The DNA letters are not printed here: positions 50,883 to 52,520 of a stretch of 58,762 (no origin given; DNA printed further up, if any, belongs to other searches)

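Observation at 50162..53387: Compact uncharacterised RiPP-like cluster: LuxR-type regulator, small ORF, RRE-radical SAM/SPASM maturase, CPBP intramembrane protease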

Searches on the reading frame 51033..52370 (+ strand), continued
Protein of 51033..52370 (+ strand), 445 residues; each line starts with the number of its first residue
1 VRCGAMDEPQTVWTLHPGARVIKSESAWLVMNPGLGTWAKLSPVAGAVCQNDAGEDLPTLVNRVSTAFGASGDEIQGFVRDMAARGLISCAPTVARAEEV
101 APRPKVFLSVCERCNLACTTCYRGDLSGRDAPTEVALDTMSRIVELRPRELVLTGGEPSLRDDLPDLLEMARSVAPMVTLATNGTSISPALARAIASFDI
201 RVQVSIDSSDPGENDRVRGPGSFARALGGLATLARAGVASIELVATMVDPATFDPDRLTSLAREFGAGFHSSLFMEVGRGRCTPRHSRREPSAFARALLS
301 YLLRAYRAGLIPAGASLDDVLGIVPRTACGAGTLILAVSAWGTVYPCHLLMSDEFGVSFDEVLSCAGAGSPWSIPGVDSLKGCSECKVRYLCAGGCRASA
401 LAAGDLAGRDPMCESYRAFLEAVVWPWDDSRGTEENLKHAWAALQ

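Call 25: find_related_loci(query=A3, collection=genome_contigs, flank=7000)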
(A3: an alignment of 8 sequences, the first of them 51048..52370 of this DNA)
Query A3 (440 aa) in genome_contigs; peptide patterns used: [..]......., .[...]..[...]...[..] (x = any residue, [..] = any of these).
80 stretches matched a pattern; 10 encode a relative of the query (tblastn E <= 1e-3); 10 distinct loci.
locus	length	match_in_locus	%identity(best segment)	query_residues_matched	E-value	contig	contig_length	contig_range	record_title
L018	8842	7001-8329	47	1-435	3e-128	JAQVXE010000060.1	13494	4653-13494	MAG: Bacillota bacterium isolate STF2_119 NODE_12803_length_13494_cov_7.367622_Sandtown_F2, whole genome shotgun sequenc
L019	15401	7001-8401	46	1-435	1e-123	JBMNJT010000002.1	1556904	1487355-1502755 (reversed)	MAG: Bacillota bacterium isolate SBF912LR0HQ0142 contig_24999, whole genome shotgun sequence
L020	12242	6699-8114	42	3-435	1e-110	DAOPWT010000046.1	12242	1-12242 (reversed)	MAG TPA_asm: Bacillota bacterium isolate AMR_MDS_1359 NODE_5281_length_12242_cov_21.004513, whole genome shotgun sequenc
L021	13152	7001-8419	42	3-440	1e-107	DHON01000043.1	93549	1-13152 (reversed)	MAG TPA_asm: Firmicutes bacterium UBA5389 UBA5389_contig_1985, whole genome shotgun sequence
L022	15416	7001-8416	41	3-435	3e-105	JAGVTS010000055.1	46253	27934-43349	MAG: Bacillota bacterium isolate THP_Bin_8 THP_Bin_8_scaffold_88, whole genome shotgun sequence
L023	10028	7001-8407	41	6-435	9e-105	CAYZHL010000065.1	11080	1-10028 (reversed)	MAG TPA_asm: uncultured Clostridia bacterium isolate SRP239243_co1_314 genome assembly, contig: NODE_10404_length_11080_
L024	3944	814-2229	41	3-435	7e-106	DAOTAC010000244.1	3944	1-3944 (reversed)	MAG TPA_asm: Bacillota bacterium isolate AMR_MDS_2043 NODE_18528_length_3944_cov_4.120597, whole genome shotgun sequence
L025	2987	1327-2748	39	3-435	1e-99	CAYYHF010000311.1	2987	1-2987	MAG TPA_asm: uncultured Clostridia bacterium isolate binchicken_co139_230 genome assembly, contig: NODE_88312_length_298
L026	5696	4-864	53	169-435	3e-87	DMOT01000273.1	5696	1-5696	MAG TPA_asm: Bacillota bacterium isolate UBA10085 contig_1391, whole genome shotgun sequence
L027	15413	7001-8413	36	6-435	2e-82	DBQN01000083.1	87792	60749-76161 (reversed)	MAG TPA_asm: Firmicutes bacterium UBA1393 UBA1393_contig_16019, whole genome shotgun sequence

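Call 42: predict_structure(alignment_id=A5)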
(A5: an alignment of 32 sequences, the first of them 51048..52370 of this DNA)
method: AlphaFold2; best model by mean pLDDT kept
length: 440 residues; sequences in the alignment: 32
mean_pLDDT: 85.1   pTM: 0.84
mean pLDDT of the five models: 85.1, 84.5, 83.2, 81.5, 78.6
residues with pLDDT >= 90: 170; 70-90: 216; 50-70: 51; < 50: 3
segments of 3 or more residues with pLDDT < 50: none
pLDDT, mean of each block of 10 residues (from residue 1): 67 86 86 82 69 76 80 83 69 71 94 74 85 97 96 96 98 97 98 97 90 92 98 95 69 90 79 56 70 85 86 82 86 95 90 89 73 83 89 86 86 90 91 92
secondary structure, 60 per line:
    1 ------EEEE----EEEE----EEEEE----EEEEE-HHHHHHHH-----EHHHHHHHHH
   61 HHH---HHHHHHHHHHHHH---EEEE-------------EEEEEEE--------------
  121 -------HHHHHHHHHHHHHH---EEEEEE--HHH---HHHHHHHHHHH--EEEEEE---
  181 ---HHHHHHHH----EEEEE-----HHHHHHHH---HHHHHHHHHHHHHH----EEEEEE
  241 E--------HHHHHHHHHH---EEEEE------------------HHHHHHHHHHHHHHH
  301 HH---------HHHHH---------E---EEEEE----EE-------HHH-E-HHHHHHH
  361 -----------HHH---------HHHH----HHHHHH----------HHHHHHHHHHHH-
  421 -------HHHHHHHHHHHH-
elements in order: E7-10 E15-18 E23-27 E32-36 H38-45 H52-63 H67-79 E83-86 E100-106 H128-141 E145-150 H159-169 E172-177 H184-191 E196-200 H206-213 H217-230 E235-241 H250-259 E263-267 H286-302 H312-316 E330-334 H354-360 H384-387 H392-397 H408-419 H428-439

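Call 45: fold_search(model_id=the predicted structure, library=pdb)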
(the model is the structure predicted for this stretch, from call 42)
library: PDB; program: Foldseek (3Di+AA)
matches with E <= 10: 1700; with E <= 0.001: 107
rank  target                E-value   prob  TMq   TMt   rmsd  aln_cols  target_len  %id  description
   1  5why_B                1.8e-15  1.00  0.53  0.55   8.0       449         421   18  Structural Insights into Thioether Bond Formation in the Biosynthesis of Sactipeptides (released 2017-07-26)
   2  5wgg_A                1.5e-14  1.00  0.53  0.53   8.3       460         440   18  Structural Insights into Thioether Bond Formation in the Biosynthesis of Sactipeptides (released 2017-07-26)
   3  5why_A                4.8e-14  1.00  0.54  0.57   8.0       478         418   18  Structural Insights into Thioether Bond Formation in the Biosynthesis of Sactipeptides (released 2017-07-26)
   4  5v1s_A                1.7e-13  1.00  0.52  0.53  11.7       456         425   12  Crystal structure of Streptococcus suis SuiB bound to S-adenosylmethionine (released 2017-08-30)
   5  5v1q_A                3.2e-13  1.00  0.51  0.52  11.8       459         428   12  Crystal structure of Streptococcus suis SuiB (released 2017-08-30)
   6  8vpo                  3.8e-13  1.00  0.60  0.59   6.8       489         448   14  X-Ray Crystal Structure of TigE from Paramaledivibacter caminithermalis (released 2024-02-07)
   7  6efn                  5.2e-13  1.00  0.48  0.54  10.0       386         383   20  Structure of a RiPP maturase, SkfB (released 2018-10-24)
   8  5v1q_B                8.9e-13  1.00  0.51  0.51  11.5       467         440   12  Crystal structure of Streptococcus suis SuiB (released 2017-08-30)
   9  5v1s_B                1.1e-12  1.00  0.52  0.53  11.8       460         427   12  Crystal structure of Streptococcus suis SuiB bound to S-adenosylmethionine (released 2017-08-30)
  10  5v1t_A                1.4e-12  1.00  0.52  0.52  12.2       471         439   12  Crystal structure of Streptococcus suis SuiB bound to precursor peptide SuiA (released 2017-08-30)
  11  4k37_A                2.0e-12  1.00  0.57  0.68   5.8       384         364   20  Native anSMEcpe with bound AdoMet (released 2013-05-08)
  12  9gm3_C                4.5e-12  1.00  0.54  0.63   5.7       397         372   21  Crystal structure of the complex formed between the radical SAM protein ChlB and the leader region of its precursor su (released 2025-06-25)
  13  9gm3_A                5.9e-12  1.00  0.55  0.64   5.3       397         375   20  Crystal structure of the complex formed between the radical SAM protein ChlB and the leader region of its precursor su (released 2025-06-25)
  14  4k38_A                6.9e-12  1.00  0.57  0.67   5.9       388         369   20  Native anSMEcpe with bound AdoMet and Kp18Cys peptide (released 2013-05-08)
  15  9gmc_C                6.9e-12  1.00  0.54  0.63   5.6       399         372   20  Crystal structure of the complex formed between the radical SAM protein ChlB and the R3A mutant of ChlA (released 2025-06-25)
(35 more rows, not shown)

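Call 51: find_related_loci(query=A6, collection=metagenome_contigs, flank=6000)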
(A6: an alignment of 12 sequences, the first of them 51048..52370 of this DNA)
Query A6 (440 aa) in metagenome_contigs; peptide patterns used: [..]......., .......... (x = any residue, [..] = any of these).
121 stretches matched a pattern; 56 encode a relative of the query (tblastn E <= 1e-3); 55 distinct loci.
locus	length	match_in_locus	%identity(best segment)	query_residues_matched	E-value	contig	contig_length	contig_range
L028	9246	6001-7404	47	1-435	8e-127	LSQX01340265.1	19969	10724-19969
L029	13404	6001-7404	47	1-435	9e-127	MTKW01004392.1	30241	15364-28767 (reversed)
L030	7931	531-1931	46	1-435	2e-123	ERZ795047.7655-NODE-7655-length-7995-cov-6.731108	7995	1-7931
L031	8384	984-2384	46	1-435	1e-122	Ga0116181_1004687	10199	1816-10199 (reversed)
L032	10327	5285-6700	42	3-435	8e-110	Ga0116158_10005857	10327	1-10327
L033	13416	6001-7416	42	3-435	2e-109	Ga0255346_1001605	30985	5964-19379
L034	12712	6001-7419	42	3-440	4e-107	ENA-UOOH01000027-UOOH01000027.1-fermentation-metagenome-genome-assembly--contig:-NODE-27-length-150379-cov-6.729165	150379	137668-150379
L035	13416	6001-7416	40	3-435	1e-104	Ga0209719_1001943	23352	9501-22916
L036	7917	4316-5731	40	3-435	1e-104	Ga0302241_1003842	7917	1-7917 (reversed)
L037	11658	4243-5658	40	3-435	1e-104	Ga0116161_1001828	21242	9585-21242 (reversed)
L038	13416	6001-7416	41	3-435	4e-104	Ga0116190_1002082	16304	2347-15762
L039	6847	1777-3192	41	3-435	1e-102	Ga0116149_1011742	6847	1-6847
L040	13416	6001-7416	42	3-435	2e-109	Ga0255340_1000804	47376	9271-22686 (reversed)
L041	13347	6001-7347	38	7-440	1e-87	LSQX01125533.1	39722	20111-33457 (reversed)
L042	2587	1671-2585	42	3-296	3e-65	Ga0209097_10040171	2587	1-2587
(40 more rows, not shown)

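Call 57: search_protein_families(library=pfam, alignment_id=A6, max_evalue=1)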
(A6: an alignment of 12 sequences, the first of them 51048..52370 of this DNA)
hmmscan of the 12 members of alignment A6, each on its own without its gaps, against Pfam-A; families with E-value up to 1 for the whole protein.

A. member 1, window:51048-52370:+ (440 aa): 3 families
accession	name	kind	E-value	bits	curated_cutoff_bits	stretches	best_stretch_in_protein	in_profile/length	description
PF04055.27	Radical_SAM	-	3.3e-17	63.6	29.5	1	104-235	2-143/166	Radical SAM superfamily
PF13353.11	Fer4_12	-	0.00032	21.5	22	1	107-212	13-128/137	4Fe-4S single cluster domain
PF05402.18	PqqD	-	0.21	12.4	23.4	1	23-83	2-67/67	Coenzyme PQQ synthesis protein D (PqqD)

B. families by the number of members that match (of 12 scanned): 6 families
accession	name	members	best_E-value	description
PF04055.27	Radical_SAM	12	3.8e-24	Radical SAM superfamily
PF13353.11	Fer4_12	10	0.00032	4Fe-4S single cluster domain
PF05402.18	PqqD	7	5.5e-08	Coenzyme PQQ synthesis protein D (PqqD)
PF14690.11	Zn_ribbon_ISL3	1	0.02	zinc-finger of transposase IS204/IS1001/IS1096/IS1165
PF13344.12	Hydrolase_6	1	0.12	Haloacid dehalogenase-like hydrolase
PF11432.13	DUF3197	1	0.16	Protein of unknown function (DUF3197)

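Call 66: search_protein_representatives(alignment_id=A3)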
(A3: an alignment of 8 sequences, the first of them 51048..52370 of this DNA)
Query: 8 sequences, 472 profile positions. Proteins with E-value up to 0.001 (for the whole library): 63175; up to 1e-10: 18428; up to 1e-30: 581. The best 150 are listed.
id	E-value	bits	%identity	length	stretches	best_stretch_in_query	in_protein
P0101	7.6e-219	743.6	-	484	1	3-469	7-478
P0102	5.6e-170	582.4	-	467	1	3-470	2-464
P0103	1.0e-137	476.1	-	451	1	3-468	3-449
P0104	4.2e-108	378.4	-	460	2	109-468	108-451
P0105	5.5e-99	348.3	-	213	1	239-469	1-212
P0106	2.6e-97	342.8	-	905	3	109-443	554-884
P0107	4.5e-83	295.8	-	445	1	95-463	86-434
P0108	1.9e-80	287.2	-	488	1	9-466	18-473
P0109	3.2e-80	286.5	-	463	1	3-459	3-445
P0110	7.6e-79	281.9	-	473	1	22-465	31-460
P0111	2.6e-78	280.1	-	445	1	7-469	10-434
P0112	6.2e-73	262.4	-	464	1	106-465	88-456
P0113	9.0e-70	252.0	-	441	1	8-450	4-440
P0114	1.7e-68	247.8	-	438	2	6-357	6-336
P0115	9.4e-68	245.3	-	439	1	10-467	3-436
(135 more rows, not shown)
